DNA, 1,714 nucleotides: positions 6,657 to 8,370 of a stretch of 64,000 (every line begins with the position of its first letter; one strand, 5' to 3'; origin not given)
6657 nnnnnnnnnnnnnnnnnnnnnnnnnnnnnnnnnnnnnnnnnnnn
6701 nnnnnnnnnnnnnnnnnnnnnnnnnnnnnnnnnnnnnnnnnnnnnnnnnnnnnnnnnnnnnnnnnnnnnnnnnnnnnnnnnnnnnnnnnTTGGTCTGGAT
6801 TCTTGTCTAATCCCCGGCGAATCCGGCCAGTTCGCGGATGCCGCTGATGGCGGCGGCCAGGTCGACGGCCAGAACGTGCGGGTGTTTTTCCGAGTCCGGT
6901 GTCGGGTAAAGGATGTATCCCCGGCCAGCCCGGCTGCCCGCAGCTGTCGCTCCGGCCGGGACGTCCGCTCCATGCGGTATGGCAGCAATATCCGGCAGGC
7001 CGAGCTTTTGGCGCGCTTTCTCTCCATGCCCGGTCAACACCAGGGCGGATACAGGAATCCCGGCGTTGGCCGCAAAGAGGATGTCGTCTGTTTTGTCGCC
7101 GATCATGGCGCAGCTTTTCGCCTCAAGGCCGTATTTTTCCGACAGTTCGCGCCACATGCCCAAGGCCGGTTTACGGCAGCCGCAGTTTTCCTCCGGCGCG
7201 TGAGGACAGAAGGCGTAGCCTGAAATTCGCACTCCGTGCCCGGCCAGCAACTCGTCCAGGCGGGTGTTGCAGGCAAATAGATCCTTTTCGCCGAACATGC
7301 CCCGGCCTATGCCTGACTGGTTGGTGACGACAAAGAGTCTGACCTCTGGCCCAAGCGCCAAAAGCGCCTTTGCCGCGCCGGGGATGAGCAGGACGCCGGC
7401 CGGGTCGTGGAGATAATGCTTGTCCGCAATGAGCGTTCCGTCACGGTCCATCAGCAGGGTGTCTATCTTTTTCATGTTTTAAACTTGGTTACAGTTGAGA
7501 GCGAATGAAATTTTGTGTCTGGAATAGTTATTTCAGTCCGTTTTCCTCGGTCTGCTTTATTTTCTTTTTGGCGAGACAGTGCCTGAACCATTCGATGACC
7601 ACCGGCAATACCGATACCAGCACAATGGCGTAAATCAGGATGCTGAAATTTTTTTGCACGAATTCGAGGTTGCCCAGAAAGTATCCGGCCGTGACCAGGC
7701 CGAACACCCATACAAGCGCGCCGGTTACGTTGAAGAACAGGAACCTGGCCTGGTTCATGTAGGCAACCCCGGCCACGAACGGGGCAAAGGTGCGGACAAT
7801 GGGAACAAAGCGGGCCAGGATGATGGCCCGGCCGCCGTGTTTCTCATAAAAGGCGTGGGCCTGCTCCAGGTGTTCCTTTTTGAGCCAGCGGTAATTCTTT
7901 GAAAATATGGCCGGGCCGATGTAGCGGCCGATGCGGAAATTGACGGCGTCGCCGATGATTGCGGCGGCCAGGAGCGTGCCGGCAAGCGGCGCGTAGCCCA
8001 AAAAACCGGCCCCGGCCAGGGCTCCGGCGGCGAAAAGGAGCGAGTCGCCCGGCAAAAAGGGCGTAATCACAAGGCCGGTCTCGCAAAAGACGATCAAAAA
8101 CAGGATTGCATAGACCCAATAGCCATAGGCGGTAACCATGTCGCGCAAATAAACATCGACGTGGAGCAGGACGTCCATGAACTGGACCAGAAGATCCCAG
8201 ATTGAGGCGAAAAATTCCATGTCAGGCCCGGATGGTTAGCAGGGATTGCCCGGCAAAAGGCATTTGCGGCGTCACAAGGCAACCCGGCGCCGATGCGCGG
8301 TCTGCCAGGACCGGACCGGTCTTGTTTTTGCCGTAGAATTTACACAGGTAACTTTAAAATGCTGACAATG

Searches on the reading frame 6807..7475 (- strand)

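Call 78: search_protein_families(library=pfam, proteins=[window:6807-7475:-], max_evalue=0.0001)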
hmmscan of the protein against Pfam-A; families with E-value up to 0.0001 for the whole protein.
window:6807-7475:- (222 aa): 4 families
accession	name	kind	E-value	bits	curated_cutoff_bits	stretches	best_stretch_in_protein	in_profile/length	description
PF13242.12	Hydrolase_like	-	6.9e-12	45.5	22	1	100-155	2-57/75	HAD-hyrolase-like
PF00702.32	Hydrolase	-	1.6e-07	32.3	26.4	1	30-139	99-191/191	haloacid dehalogenase-like hydrolase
PF13419.12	HAD_2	-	6.1e-06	26.9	23.8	1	96-143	129-176/178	Haloacid dehalogenase-like hydrolase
PF08645.17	PNK3P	-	7.2e-06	26.3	22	1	45-127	46-125/161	Polynucleotide kinase 3 phosphatase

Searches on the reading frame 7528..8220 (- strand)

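Call 78: search_protein_families(library=pfam, proteins=[window:7528-8220:-], max_evalue=0.0001)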
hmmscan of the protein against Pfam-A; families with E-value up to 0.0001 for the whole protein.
window:7528-8220:- (230 aa): 1 family
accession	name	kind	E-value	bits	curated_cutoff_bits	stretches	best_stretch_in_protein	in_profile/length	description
PF09335.16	VTT_dom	-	3.2e-21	76.5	33.9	1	56-180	1-122/123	VTT domain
